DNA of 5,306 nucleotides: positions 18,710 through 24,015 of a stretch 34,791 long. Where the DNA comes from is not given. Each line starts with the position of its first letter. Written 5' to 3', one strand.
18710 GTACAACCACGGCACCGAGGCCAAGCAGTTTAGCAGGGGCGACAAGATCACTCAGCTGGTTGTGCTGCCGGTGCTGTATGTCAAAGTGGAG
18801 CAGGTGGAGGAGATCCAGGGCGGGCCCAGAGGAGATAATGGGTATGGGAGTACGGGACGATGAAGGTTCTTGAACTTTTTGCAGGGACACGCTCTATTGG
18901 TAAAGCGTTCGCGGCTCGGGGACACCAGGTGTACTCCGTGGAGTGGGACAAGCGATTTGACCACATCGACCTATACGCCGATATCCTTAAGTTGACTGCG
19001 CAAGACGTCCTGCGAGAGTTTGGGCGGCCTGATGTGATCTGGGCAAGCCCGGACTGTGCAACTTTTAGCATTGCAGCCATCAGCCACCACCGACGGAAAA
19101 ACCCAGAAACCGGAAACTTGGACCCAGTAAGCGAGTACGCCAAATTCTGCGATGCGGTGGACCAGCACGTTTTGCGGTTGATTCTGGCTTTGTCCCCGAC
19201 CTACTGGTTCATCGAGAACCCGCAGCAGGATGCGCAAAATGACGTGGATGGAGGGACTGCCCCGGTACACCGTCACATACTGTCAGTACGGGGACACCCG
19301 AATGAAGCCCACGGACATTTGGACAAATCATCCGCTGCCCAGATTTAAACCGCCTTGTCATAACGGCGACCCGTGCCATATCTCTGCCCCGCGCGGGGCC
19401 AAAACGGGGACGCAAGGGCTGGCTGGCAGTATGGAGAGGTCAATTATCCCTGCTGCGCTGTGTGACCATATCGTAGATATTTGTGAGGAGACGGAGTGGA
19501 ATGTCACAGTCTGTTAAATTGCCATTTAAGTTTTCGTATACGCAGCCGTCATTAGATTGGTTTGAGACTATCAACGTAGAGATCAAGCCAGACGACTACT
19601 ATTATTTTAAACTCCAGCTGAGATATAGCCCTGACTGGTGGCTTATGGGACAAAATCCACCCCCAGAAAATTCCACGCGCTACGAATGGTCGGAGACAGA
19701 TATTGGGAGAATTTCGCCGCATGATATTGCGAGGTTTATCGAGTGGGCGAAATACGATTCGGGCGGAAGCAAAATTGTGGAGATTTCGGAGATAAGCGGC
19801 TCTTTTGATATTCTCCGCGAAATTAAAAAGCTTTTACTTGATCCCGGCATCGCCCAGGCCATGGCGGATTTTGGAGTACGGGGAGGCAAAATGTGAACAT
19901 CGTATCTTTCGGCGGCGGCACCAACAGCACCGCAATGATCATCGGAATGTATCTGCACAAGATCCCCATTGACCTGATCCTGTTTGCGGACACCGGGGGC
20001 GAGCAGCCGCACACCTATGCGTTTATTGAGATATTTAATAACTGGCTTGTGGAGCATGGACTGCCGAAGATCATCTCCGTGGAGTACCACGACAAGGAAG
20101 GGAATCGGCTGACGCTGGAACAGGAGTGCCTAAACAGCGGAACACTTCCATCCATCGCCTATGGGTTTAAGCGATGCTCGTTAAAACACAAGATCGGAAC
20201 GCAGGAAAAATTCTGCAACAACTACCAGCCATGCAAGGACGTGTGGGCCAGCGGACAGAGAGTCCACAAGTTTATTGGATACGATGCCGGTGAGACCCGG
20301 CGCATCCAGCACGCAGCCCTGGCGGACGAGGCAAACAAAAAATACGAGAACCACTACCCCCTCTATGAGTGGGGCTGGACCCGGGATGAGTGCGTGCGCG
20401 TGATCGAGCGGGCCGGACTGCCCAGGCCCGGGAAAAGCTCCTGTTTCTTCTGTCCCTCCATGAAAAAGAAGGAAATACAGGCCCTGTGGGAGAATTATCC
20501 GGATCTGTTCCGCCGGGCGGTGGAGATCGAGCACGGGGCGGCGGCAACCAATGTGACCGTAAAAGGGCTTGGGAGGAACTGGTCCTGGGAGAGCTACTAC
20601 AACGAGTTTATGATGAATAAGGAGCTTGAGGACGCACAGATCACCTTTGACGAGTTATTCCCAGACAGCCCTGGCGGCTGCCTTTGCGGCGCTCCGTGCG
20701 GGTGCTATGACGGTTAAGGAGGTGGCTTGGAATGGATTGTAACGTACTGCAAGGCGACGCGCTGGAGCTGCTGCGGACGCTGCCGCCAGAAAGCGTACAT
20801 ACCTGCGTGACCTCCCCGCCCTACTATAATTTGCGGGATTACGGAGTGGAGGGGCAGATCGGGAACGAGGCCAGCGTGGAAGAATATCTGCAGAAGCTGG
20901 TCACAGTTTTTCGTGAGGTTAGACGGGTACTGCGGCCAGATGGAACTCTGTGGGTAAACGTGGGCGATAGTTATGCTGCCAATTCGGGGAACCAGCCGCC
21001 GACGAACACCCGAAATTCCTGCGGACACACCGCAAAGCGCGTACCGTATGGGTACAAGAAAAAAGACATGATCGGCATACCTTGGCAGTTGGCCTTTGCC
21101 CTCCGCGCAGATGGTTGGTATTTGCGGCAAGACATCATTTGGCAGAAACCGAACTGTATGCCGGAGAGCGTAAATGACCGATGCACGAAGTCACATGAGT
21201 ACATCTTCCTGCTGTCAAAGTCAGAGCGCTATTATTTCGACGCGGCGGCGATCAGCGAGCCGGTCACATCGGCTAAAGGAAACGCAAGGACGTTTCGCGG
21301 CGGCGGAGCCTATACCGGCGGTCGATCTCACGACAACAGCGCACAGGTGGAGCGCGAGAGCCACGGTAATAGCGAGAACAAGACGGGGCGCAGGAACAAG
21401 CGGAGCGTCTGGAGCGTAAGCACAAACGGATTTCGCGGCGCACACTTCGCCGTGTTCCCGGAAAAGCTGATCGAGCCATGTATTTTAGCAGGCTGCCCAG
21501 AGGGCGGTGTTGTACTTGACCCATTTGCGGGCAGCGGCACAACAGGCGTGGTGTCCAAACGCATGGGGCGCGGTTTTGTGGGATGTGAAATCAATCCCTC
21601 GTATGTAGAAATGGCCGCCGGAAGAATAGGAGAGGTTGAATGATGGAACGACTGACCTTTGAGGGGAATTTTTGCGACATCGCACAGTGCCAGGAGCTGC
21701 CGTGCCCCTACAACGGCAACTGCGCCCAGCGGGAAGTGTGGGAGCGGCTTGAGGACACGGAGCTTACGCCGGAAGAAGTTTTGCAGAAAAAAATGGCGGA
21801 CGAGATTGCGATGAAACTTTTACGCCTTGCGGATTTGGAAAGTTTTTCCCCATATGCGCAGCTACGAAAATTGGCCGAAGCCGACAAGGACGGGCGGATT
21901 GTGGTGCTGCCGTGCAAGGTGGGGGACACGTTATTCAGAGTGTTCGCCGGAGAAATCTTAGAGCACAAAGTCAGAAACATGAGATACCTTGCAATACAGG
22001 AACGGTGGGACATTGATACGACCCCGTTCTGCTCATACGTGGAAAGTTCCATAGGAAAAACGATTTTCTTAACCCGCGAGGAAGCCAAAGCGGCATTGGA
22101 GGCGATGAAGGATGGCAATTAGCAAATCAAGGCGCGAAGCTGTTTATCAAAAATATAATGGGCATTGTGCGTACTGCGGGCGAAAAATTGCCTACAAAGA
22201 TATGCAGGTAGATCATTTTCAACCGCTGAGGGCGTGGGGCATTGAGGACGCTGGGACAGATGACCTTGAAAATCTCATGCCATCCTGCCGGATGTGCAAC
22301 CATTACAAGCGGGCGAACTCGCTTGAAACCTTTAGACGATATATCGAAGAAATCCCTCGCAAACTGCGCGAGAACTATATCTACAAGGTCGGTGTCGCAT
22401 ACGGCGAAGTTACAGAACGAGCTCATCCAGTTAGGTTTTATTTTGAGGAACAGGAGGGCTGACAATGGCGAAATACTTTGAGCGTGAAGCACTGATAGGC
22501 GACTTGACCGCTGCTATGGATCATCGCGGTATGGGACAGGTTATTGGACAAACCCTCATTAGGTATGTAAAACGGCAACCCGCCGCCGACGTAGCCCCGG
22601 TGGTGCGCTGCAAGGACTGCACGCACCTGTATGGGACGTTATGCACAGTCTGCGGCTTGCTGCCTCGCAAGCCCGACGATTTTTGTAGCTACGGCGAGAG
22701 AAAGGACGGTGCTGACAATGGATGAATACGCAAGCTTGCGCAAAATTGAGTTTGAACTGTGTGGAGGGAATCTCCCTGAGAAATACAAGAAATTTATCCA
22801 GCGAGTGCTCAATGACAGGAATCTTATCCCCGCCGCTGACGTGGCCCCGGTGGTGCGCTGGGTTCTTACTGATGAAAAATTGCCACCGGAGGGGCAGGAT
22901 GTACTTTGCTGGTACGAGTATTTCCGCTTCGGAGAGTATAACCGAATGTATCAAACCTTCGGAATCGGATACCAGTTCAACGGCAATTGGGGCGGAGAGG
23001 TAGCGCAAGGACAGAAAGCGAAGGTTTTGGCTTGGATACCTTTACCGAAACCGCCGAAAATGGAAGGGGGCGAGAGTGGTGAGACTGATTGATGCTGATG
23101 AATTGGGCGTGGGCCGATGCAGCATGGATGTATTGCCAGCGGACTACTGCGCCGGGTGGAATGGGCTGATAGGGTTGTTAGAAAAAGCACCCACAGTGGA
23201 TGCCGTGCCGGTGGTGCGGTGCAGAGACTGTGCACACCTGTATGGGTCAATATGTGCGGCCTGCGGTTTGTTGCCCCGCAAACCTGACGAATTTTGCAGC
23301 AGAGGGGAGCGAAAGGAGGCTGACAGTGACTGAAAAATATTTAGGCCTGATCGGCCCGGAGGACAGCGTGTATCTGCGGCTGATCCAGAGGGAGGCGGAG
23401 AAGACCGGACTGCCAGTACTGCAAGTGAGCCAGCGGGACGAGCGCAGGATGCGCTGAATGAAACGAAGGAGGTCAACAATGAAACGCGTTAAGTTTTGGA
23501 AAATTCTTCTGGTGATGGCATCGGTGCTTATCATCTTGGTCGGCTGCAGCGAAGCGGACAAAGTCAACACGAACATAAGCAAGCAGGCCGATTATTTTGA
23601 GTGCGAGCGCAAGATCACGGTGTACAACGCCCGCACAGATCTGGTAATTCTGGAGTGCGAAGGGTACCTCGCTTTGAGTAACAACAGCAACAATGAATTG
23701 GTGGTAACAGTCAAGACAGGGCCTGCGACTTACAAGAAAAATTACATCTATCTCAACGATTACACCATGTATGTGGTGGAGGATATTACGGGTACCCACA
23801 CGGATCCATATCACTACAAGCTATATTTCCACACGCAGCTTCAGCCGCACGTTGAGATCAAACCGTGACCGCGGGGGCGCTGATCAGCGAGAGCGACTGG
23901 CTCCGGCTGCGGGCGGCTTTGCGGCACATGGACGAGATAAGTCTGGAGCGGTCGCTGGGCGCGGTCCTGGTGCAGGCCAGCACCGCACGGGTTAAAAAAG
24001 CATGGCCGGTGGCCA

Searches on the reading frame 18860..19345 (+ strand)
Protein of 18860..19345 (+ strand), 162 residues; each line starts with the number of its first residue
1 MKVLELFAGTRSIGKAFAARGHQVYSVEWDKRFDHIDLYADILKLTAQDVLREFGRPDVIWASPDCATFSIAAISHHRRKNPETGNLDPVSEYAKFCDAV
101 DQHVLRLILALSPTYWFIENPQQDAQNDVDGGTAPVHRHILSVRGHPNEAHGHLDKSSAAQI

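Call 92: search_protein_families(library=phrogs, proteins=[window:18860-19345:+], max_evalue=0.00001)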
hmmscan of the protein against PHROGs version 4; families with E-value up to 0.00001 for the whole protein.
window:18860-19345:+ (162 aa): 4 families
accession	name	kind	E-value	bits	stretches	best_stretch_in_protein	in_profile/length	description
phrog_757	-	other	3.6e-22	79.7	1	1-122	15-129/247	DNA methyltransferase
phrog_363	-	other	3.1e-11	44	1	1-124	54-168/327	DNA methyltransferase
phrog_116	-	other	3e-06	26.8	1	1-120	208-321/779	DNA methyltransferase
phrog_2882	-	other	5.4e-06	26.9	0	9-75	13-89/262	DNA methyltransferase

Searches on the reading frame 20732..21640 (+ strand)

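Call 92: search_protein_families(library=phrogs, proteins=[window:20732-21640:+], max_evalue=0.00001)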
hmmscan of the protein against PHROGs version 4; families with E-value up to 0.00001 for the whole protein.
window:20732-21640:+ (303 aa): 9 families
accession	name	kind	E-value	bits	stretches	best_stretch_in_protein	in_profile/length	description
phrog_67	-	other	1.7e-81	276.4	1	1-302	122-346/743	DNA methyltransferase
phrog_498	-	other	4.8e-27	95.7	1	14-301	215-422/633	DNA methyltransferase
phrog_3008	-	other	3.2e-18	66.9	1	195-299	104-211/244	DNA methyltransferase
phrog_12517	-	unknown function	1.8e-17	64.5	2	248-300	96-148/316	-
phrog_6025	-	other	3.5e-13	50.6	1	2-149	11-120/192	DNA methyltransferase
phrog_18146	-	other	1.2e-11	45.3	1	256-289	67-101/452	DNA methyltransferase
phrog_18293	-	other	4.5e-09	37.3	1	198-301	5-109/119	methyltransferase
phrog_8769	-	other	2.6e-07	31.4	1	256-299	10-53/71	methyltransferase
phrog_23148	-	unknown function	4e-07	31.2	1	233-299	80-146/165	-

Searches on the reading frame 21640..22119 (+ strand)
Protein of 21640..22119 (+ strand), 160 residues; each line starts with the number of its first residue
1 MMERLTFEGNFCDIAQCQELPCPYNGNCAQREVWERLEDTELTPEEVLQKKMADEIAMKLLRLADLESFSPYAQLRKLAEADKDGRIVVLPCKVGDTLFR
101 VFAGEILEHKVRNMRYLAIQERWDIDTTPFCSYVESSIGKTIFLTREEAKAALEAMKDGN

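Call 92: search_protein_families(library=phrogs, proteins=[window:21640-22119:+], max_evalue=0.00001)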
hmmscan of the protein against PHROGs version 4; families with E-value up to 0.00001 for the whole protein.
window:21640-22119:+ (160 aa): 1 family
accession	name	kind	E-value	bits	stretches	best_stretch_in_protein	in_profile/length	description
phrog_38832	-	unknown function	1.5e-18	68.2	1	18-156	27-183/186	-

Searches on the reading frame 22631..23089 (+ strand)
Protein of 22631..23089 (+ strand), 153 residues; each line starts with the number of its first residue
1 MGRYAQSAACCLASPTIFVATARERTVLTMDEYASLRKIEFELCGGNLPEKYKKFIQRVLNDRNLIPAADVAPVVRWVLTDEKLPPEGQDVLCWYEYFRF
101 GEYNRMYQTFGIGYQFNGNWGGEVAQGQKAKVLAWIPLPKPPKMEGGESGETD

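Call 92: search_protein_families(library=phrogs, proteins=[window:22631-23089:+], max_evalue=0.00001)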
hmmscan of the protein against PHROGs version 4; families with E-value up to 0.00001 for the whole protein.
window:22631-23089:+ (153 aa): 4 families
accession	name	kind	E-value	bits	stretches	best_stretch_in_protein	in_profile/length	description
phrog_15198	-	unknown function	6.9e-09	36.9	1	77-144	85-155/159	-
phrog_924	-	unknown function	1.9e-07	32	1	76-149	91-157/267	-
phrog_60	-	unknown function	3.8e-07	31.1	1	66-151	202-288/461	-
phrog_7704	-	unknown function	4.1e-06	27.8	1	74-144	106-171/173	-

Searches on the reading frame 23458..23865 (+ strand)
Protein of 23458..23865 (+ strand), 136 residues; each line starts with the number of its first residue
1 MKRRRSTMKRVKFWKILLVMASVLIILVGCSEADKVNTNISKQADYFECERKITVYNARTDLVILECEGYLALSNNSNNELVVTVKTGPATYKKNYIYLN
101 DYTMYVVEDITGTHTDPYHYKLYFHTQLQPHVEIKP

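Call 92: search_protein_families(library=phrogs, proteins=[window:23458-23865:+], max_evalue=0.00001)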
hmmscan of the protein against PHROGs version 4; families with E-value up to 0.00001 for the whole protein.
window:23458-23865:+ (136 aa): 1 family
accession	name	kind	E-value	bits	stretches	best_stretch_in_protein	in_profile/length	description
phrog_478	-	integration and excision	1.6e-35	122.9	1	15-134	6-128/129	site-specific recombination directionality factor RDF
